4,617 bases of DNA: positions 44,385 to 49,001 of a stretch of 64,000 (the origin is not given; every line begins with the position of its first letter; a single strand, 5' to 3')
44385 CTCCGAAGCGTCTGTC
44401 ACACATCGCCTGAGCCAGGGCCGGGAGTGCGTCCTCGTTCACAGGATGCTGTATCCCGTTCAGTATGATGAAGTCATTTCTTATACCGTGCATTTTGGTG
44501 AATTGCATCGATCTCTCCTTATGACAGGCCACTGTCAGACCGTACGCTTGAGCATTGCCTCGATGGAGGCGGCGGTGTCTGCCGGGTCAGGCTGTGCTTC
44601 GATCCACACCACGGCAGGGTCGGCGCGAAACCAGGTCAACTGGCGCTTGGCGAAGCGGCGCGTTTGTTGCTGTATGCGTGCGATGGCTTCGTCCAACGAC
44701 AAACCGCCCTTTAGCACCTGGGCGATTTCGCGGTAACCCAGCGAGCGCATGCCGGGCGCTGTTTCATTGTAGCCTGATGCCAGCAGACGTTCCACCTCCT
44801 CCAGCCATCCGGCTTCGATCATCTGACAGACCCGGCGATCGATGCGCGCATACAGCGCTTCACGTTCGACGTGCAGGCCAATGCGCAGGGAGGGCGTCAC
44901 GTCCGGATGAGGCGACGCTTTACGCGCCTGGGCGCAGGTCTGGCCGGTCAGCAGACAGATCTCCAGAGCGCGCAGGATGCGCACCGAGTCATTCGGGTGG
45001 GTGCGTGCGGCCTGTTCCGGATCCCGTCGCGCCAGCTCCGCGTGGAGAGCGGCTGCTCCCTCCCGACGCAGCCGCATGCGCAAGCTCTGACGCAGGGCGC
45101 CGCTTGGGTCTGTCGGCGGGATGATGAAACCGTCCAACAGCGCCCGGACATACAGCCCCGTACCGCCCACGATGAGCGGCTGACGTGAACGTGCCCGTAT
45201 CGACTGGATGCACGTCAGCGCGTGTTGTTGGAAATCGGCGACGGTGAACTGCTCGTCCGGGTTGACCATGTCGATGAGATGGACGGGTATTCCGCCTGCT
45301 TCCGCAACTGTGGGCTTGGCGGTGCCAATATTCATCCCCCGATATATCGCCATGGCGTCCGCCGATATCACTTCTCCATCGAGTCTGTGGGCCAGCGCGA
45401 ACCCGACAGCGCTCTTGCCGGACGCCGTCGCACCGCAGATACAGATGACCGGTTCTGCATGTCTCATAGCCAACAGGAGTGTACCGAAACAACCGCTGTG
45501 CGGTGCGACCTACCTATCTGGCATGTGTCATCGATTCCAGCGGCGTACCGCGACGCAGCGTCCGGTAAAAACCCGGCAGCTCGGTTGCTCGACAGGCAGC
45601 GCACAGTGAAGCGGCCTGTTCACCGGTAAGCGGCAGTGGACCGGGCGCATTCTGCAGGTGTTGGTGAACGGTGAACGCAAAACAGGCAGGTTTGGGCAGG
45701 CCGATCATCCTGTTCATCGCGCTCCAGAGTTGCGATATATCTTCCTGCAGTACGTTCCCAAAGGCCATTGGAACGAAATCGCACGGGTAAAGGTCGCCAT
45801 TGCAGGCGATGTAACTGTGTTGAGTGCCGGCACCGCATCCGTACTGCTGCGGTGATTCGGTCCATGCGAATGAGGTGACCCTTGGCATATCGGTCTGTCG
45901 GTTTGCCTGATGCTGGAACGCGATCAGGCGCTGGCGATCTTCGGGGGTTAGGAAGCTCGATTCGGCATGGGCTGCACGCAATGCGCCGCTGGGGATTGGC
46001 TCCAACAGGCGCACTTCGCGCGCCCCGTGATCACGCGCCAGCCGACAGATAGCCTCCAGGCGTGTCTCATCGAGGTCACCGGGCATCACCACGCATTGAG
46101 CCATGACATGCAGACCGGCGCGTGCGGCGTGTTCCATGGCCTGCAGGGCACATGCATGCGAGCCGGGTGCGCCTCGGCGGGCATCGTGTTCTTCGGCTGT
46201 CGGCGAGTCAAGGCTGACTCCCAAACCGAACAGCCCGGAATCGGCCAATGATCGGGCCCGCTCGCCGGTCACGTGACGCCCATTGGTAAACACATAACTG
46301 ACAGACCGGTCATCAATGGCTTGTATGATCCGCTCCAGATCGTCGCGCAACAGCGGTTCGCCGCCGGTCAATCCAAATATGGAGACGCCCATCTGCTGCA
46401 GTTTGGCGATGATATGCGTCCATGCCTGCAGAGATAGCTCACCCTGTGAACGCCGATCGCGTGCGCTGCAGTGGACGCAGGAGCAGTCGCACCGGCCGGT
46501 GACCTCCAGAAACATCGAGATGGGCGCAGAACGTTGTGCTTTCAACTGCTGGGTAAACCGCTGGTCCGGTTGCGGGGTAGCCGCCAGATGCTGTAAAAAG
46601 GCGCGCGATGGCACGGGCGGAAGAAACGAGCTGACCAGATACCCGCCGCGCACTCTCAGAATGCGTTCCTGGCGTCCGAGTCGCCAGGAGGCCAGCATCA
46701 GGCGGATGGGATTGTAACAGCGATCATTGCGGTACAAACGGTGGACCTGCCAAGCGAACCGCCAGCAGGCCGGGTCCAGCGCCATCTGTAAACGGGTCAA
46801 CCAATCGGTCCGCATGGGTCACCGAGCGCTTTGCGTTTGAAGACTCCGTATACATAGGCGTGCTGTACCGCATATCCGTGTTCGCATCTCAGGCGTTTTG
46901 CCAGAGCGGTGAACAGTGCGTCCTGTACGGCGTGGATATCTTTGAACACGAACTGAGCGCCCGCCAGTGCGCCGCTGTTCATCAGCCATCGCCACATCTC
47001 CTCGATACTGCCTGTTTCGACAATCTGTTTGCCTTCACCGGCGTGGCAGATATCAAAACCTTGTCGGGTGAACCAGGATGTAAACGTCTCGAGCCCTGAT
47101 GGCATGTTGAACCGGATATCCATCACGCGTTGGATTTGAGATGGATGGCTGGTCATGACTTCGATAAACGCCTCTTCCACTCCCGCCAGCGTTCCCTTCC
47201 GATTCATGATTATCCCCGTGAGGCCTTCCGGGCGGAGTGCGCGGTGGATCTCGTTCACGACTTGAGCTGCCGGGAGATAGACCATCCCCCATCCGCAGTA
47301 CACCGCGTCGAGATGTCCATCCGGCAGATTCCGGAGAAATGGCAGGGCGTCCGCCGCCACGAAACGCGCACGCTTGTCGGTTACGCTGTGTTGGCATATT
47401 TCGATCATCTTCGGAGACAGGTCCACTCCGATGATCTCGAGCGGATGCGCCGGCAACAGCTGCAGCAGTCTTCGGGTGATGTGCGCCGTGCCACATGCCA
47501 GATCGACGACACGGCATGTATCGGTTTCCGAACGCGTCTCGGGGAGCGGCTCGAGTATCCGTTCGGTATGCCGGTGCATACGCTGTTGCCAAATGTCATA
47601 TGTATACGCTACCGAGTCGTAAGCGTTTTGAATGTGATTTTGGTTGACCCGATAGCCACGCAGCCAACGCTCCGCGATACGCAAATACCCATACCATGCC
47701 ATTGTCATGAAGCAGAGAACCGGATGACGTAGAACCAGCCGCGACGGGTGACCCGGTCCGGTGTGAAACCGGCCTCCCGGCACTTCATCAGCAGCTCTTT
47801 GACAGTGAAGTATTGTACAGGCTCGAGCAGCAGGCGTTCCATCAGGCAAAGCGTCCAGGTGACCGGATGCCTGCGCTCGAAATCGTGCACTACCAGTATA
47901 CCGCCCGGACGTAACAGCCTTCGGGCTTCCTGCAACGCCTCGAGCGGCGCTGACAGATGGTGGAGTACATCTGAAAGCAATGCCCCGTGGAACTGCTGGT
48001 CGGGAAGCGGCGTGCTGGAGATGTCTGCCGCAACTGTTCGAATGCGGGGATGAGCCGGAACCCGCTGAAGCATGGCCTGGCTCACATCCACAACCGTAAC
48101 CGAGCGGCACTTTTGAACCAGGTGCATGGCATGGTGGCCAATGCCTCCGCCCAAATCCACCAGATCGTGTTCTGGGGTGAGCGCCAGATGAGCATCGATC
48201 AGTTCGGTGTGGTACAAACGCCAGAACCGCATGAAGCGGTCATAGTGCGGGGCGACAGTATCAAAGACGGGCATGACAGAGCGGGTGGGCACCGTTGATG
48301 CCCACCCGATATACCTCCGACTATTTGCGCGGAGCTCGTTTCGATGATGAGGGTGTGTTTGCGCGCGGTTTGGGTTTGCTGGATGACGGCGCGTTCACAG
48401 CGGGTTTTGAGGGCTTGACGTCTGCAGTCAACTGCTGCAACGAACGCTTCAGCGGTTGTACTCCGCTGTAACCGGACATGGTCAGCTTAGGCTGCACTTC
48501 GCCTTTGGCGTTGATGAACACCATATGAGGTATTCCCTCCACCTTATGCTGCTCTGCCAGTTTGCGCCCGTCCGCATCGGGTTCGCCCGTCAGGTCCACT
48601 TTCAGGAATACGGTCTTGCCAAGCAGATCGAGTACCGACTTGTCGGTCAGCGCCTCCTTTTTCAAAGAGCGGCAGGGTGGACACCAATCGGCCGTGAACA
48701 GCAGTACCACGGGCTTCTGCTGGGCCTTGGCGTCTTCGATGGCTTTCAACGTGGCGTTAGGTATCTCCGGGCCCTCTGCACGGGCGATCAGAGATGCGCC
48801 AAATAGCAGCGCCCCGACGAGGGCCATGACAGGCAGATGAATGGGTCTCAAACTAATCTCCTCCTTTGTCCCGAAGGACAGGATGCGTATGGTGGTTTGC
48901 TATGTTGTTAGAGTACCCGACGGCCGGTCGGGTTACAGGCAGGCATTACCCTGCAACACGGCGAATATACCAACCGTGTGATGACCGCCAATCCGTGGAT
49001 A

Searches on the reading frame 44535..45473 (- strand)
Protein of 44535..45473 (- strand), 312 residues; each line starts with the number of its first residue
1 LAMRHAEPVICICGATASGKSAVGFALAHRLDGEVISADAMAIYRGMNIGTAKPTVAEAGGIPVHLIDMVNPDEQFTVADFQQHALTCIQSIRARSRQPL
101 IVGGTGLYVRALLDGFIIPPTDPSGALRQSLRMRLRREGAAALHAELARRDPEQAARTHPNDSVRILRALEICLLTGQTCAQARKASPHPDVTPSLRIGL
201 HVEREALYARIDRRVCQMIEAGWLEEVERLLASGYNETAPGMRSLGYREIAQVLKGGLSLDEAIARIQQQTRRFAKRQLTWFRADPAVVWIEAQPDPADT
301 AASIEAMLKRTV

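Call 11: search_protein_families(library=pfam, proteins=[window:44535-45473:-])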
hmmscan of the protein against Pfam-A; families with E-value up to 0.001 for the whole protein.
window:44535-45473:- (312 aa): 2 families
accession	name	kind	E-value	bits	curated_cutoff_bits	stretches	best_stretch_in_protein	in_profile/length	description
PF01715.23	IPPT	-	4.3e-87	292.2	23.6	1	43-284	2-242/243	IPP transferase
PF01745.22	IPT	-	0.00016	21.6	20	1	10-61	4-55/233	Isopentenyl transferase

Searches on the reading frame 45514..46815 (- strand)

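Call 11: search_protein_families(library=pfam, proteins=[window:45514-46815:-])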
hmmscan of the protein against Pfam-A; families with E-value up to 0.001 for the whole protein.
window:45514-46815:- (433 aa): 2 families
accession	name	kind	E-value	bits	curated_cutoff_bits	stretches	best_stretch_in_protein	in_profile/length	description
PF04055.27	Radical_SAM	-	8.9e-22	78.5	29.5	1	104-255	2-162/166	Radical SAM superfamily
PF13186.11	SPASM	-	2.7e-07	31.2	21.5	1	327-367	1-46/67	Iron-sulfur cluster-binding domain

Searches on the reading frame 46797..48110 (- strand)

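Call 11: search_protein_families(library=pfam, proteins=[window:46797-48110:-])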
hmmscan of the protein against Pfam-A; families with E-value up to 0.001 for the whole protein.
window:46797-48110:- (437 aa): 6 families
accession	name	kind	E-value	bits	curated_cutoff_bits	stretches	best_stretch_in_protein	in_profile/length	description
PF13649.12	Methyltransf_25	-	3.1e-16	60.3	27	1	201-296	1-97/97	Methyltransferase domain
PF08241.18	Methyltransf_11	-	2.5e-14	54.1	21.2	1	202-297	1-92/95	Methyltransferase domain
PF01209.24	Ubie_methyltran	-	4.9e-11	42.9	20.1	1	155-315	4-166/233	ubiE/COQ5 methyltransferase family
PF08242.18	Methyltransf_12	-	2e-09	38.5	30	1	202-297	1-97/98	Methyltransferase domain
PF13847.12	Methyltransf_31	-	1.5e-08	34.9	27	1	197-298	3-107/145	Methyltransferase domain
PF13679.12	Methyltransf_32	-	0.00012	22.5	27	1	184-241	11-71/143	Methyltransferase domain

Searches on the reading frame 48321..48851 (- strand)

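Call 11: search_protein_families(library=pfam, proteins=[window:48321-48851:-])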
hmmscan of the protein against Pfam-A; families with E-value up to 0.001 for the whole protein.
window:48321-48851:- (176 aa): 5 families
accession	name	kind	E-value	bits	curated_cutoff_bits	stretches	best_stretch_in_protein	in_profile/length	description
PF13899.12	Thioredoxin_7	-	4.4e-14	52.8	27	1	37-115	9-83/83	Thioredoxin-like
PF13098.12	Thioredoxin_2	-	2.1e-13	50.9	27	1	41-128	1-94/104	Thioredoxin-like domain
PF00085.26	Thioredoxin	-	4.3e-10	40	23.5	1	43-119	16-85/103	Thioredoxin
PF03190.21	Thioredox_DsbH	-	1.8e-05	25.2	27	1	36-115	28-111/163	Protein of unknown function, DUF255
PF13905.12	Thioredoxin_8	-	9.2e-05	23.2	27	0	46-66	2-22/94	Thioredoxin-like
